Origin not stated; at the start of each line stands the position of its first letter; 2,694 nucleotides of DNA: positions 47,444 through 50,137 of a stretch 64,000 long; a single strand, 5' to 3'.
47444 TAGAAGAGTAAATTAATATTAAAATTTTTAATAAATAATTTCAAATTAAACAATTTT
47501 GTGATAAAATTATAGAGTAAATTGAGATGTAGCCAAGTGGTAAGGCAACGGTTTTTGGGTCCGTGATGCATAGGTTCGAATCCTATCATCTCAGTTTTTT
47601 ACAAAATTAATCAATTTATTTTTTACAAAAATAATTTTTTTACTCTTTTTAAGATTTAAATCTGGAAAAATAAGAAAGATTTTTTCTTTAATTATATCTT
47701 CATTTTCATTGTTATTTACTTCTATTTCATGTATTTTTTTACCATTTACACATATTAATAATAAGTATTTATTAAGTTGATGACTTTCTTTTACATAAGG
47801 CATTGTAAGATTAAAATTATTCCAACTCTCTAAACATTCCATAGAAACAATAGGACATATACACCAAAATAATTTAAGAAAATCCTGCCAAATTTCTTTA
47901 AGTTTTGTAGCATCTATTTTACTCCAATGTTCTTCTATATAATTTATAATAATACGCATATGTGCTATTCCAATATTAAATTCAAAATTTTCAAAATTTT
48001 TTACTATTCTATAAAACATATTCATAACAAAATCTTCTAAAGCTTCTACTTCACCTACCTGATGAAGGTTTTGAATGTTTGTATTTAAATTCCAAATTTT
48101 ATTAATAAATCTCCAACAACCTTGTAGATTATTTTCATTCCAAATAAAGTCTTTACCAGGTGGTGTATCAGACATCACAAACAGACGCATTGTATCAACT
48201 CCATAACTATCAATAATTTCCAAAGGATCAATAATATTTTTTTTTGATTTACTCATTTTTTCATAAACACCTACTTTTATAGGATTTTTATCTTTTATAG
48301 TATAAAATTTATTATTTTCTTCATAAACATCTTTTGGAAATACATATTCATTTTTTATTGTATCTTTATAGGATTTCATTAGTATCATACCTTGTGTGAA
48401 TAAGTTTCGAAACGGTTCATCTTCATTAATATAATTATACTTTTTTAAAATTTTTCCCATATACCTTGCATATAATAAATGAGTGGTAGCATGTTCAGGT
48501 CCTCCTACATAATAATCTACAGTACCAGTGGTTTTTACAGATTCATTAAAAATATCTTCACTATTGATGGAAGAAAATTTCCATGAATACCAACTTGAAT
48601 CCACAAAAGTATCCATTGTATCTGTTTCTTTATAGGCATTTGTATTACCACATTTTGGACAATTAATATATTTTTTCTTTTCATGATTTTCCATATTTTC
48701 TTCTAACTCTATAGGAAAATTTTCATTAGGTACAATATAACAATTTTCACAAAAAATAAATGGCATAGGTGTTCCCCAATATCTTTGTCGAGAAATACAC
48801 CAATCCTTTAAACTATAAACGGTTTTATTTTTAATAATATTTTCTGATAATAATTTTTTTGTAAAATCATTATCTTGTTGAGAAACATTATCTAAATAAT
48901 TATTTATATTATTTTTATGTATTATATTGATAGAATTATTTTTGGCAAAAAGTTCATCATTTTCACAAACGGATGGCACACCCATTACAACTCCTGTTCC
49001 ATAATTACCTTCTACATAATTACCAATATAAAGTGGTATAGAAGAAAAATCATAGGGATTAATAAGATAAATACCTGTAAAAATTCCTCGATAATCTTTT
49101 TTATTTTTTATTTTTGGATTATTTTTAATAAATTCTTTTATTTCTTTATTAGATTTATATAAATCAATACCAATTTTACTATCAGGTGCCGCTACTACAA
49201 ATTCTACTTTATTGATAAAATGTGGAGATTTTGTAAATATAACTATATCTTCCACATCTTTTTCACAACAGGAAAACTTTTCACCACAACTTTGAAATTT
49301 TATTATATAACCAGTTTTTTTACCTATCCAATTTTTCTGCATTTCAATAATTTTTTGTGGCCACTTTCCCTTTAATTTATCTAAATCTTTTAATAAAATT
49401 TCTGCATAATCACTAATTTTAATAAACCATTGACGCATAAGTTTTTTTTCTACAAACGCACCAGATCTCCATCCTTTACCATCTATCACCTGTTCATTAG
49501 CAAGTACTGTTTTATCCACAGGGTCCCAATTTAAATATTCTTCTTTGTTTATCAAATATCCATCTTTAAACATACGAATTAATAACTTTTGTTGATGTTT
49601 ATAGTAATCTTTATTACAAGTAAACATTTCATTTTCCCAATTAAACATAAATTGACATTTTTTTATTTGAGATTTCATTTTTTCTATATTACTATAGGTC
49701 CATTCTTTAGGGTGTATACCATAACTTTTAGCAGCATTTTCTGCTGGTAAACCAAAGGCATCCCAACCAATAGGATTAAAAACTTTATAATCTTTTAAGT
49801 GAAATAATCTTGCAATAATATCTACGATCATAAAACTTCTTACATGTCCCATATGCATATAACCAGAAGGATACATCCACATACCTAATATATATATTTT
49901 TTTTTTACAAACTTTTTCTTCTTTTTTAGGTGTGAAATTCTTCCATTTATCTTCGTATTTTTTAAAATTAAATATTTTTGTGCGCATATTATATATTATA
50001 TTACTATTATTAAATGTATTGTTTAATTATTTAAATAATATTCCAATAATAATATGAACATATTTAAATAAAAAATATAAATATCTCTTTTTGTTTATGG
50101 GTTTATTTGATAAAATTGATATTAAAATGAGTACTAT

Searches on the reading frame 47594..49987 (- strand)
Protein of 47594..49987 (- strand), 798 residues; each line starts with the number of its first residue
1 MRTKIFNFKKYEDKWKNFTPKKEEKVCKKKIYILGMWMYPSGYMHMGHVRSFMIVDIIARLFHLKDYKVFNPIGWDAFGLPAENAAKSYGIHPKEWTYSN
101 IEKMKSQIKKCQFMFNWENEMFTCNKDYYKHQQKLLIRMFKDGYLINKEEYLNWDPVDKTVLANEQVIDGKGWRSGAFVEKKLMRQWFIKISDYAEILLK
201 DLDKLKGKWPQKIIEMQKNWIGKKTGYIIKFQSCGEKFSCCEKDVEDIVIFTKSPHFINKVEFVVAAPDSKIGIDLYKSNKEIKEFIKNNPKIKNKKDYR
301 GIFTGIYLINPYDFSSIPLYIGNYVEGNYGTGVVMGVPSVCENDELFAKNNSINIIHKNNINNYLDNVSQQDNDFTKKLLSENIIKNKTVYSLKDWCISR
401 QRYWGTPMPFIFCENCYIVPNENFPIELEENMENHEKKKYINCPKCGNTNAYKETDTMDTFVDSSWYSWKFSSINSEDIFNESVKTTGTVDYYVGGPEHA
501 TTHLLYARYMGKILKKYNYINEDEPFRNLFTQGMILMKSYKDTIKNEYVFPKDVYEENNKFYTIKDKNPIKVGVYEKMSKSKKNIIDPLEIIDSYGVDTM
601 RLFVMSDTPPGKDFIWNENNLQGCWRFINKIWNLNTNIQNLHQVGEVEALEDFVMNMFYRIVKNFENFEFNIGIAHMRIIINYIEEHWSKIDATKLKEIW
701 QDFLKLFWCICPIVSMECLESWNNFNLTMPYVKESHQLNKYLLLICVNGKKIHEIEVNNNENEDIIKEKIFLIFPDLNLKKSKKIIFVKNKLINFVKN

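Call 28: search_protein_families(library=pfam, proteins=[window:47594-49987:-], max_evalue=0.001)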
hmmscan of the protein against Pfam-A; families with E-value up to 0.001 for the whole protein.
window:47594-49987:- (798 aa): 4 families
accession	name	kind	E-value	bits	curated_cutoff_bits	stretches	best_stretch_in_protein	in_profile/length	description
PF00133.28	tRNA-synt_1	-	3.6e-40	138.4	22.7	3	15-229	9-233/414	tRNA synthetases class I (I, L, M and V)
PF13603.12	tRNA-synt_1_2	-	9.9e-27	94.1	25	1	218-357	1-138/185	Leucyl-tRNA synthetase, editing domain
PF09334.17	tRNA-synt_1g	-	7.2e-24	84.7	20.1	2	32-167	2-135/391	tRNA synthetases class I (M)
PF01406.26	tRNA-synt_1e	-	2e-07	31.1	27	1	28-69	9-48/301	tRNA synthetases class I (C) catalytic domain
